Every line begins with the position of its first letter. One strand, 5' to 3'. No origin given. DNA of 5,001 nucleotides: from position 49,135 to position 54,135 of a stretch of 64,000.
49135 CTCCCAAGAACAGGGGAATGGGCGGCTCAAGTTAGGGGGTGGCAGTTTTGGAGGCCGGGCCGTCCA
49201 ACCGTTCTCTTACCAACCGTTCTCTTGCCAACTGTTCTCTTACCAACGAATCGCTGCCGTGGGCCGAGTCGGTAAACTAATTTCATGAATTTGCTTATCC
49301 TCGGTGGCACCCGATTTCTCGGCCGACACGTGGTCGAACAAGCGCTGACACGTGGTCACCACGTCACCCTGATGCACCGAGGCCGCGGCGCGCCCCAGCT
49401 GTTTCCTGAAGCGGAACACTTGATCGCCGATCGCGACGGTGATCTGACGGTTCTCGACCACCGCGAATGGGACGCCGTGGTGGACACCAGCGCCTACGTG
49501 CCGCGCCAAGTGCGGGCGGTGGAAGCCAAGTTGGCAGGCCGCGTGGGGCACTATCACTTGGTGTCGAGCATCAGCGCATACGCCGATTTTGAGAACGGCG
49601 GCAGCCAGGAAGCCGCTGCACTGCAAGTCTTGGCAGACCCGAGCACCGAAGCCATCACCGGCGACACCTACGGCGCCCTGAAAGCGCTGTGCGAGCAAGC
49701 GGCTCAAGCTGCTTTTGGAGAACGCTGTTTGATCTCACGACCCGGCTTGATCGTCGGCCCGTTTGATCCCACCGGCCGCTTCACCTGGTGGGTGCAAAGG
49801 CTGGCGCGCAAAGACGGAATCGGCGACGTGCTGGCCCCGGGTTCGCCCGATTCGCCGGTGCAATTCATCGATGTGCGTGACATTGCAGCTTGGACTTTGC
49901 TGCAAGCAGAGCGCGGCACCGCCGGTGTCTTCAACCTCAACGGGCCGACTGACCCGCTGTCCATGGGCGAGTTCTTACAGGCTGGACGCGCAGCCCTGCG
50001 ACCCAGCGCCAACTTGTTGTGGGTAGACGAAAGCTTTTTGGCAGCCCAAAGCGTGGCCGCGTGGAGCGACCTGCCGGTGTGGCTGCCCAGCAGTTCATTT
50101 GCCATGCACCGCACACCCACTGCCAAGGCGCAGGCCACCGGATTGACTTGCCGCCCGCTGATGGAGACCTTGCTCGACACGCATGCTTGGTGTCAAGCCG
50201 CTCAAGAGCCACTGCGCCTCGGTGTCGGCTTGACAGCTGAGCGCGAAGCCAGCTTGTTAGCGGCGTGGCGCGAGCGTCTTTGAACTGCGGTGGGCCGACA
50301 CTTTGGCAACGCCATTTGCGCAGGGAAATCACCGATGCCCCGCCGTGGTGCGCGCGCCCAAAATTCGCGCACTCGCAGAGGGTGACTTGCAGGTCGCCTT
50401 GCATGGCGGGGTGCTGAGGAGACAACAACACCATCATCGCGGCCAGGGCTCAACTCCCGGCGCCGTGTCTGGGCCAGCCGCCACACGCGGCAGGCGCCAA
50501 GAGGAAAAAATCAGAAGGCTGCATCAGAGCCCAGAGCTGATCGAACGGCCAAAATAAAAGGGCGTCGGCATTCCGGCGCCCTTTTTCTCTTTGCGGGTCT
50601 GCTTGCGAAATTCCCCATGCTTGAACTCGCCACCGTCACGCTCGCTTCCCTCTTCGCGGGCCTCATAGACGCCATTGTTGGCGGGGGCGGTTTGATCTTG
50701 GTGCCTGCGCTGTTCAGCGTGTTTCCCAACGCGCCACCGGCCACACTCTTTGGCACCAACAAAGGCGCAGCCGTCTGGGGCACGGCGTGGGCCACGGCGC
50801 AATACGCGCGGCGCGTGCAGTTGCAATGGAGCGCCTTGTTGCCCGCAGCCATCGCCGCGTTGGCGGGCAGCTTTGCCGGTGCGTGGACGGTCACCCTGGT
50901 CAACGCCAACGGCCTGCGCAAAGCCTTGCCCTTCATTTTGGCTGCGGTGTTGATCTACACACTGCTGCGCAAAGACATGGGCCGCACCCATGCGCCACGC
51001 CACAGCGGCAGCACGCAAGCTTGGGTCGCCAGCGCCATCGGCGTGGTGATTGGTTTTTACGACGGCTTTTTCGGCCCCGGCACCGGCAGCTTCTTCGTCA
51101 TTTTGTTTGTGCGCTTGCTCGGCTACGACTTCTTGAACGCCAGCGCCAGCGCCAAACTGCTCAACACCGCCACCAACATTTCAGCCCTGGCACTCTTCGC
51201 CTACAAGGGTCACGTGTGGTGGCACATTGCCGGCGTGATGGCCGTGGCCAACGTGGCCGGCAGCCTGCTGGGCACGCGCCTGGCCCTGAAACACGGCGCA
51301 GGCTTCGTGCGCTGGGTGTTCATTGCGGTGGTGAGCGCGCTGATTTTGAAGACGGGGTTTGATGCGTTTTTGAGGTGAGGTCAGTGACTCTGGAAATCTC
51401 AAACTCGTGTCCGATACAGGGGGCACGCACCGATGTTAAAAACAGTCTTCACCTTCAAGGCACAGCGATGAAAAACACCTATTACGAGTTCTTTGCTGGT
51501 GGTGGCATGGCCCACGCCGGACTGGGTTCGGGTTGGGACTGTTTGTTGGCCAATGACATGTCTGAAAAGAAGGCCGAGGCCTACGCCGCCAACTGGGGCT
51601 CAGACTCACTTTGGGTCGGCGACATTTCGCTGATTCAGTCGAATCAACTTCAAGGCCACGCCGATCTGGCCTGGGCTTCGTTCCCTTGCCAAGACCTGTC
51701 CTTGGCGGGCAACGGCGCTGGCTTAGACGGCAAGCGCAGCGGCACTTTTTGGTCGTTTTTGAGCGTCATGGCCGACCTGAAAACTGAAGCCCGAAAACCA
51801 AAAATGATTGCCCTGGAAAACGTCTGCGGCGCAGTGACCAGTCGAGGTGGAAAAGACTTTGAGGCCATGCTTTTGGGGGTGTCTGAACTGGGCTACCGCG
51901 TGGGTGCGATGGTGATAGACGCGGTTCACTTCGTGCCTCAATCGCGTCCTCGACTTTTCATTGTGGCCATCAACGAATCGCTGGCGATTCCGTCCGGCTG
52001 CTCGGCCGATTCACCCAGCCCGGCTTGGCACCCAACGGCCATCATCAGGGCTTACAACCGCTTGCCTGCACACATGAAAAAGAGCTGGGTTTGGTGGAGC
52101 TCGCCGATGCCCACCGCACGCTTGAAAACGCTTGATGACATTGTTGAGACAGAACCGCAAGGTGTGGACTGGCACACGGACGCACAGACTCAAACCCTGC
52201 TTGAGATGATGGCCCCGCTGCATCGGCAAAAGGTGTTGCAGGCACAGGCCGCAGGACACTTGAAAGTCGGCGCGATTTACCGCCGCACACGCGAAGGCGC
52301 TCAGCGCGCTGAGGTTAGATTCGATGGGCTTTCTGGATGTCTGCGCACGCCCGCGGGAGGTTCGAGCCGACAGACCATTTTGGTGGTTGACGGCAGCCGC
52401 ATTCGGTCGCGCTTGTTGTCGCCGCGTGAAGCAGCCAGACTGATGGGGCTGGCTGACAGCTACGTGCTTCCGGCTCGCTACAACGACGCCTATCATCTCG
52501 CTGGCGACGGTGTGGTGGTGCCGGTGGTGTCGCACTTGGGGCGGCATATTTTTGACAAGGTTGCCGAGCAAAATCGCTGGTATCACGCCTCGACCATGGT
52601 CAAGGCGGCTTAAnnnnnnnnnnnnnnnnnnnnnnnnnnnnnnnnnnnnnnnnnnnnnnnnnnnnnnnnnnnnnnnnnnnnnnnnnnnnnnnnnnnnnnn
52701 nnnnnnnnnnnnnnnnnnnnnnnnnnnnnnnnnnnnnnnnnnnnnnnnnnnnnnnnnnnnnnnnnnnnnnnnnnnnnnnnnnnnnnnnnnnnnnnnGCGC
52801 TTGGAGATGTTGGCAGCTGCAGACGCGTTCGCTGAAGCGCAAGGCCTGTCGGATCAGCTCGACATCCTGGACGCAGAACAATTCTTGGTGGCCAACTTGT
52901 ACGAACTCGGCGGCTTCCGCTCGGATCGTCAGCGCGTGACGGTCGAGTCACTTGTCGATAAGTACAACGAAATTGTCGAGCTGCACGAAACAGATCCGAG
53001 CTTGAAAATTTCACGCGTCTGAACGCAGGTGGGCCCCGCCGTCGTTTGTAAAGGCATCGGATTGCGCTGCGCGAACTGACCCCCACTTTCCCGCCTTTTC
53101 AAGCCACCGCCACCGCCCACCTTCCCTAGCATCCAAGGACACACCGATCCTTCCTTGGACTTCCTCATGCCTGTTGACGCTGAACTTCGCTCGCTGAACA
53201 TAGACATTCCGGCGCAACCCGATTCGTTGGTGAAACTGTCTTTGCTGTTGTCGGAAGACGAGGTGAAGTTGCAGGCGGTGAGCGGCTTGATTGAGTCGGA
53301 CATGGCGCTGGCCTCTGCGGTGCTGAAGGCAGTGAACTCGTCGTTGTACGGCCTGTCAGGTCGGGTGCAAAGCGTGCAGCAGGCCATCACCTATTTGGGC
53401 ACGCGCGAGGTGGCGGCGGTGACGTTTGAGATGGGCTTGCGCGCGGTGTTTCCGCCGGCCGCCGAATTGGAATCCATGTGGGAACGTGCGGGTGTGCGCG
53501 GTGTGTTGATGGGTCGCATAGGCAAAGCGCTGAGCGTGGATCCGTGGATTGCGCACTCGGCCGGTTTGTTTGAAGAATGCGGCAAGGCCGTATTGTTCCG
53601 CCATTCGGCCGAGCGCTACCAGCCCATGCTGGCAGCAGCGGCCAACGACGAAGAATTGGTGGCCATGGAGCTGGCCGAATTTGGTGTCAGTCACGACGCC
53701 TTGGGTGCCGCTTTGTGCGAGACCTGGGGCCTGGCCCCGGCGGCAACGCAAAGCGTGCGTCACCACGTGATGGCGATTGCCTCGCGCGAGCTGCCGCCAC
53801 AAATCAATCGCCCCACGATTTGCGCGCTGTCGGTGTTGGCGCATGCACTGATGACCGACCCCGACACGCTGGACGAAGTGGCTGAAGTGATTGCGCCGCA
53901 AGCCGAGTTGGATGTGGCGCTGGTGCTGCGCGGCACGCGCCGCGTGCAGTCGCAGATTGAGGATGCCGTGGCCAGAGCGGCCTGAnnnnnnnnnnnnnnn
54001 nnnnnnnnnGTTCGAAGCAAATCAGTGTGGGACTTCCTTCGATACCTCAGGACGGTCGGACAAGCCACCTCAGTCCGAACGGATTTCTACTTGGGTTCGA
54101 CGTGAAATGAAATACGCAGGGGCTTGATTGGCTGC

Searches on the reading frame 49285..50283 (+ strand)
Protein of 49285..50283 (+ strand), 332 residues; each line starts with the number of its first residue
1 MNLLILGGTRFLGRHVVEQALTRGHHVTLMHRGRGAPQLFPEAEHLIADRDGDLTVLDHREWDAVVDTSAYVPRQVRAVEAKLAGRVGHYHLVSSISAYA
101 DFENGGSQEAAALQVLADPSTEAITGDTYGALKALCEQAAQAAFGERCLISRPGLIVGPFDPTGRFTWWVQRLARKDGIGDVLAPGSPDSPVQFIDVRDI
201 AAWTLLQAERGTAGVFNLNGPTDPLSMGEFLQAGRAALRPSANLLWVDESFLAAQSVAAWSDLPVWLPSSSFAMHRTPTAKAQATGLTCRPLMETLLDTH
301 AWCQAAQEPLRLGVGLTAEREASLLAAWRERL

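Call 81: search_protein_families(library=pfam, proteins=[window:49285-50283:+], max_evalue=0.00001)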
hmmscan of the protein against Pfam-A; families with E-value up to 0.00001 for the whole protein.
window:49285-50283:+ (332 aa): 1 family
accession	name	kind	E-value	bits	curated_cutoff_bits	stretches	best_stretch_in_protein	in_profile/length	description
PF01370.27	Epimerase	-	9.7e-12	45.2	20.9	1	4-217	2-238/240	NAD dependent epimerase/dehydratase family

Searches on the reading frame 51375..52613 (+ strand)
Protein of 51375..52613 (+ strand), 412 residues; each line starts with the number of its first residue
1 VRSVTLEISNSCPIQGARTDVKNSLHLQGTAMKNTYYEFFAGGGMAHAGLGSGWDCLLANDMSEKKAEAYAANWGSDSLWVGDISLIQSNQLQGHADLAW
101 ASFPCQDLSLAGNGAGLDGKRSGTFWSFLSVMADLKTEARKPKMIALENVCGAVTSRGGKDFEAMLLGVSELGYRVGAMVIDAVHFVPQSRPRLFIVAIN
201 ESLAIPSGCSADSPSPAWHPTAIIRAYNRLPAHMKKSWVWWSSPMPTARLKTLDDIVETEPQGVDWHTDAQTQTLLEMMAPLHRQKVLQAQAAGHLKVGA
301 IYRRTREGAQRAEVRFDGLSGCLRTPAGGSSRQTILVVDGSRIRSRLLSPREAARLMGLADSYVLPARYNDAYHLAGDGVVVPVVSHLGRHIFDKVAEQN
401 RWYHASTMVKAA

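Call 81: search_protein_families(library=pfam, proteins=[window:51375-52613:+], max_evalue=0.00001)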
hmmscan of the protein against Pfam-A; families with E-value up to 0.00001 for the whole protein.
window:51375-52613:+ (412 aa): 1 family
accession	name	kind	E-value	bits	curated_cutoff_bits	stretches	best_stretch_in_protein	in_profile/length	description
PF00145.23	DNA_methylase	-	2.6e-43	149.1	22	1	37-393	4-323/324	C-5 cytosine-specific DNA methylase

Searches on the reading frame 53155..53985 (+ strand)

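Call 81: search_protein_families(library=pfam, proteins=[window:53155-53985:+], max_evalue=0.00001)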
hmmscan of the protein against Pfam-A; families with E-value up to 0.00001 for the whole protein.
window:53155-53985:+ (276 aa): 1 family
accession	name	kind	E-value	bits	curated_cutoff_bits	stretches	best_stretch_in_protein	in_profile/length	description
PF08668.18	HDOD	-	3.1e-37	128.4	22.9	1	18-204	1-193/196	HDOD domain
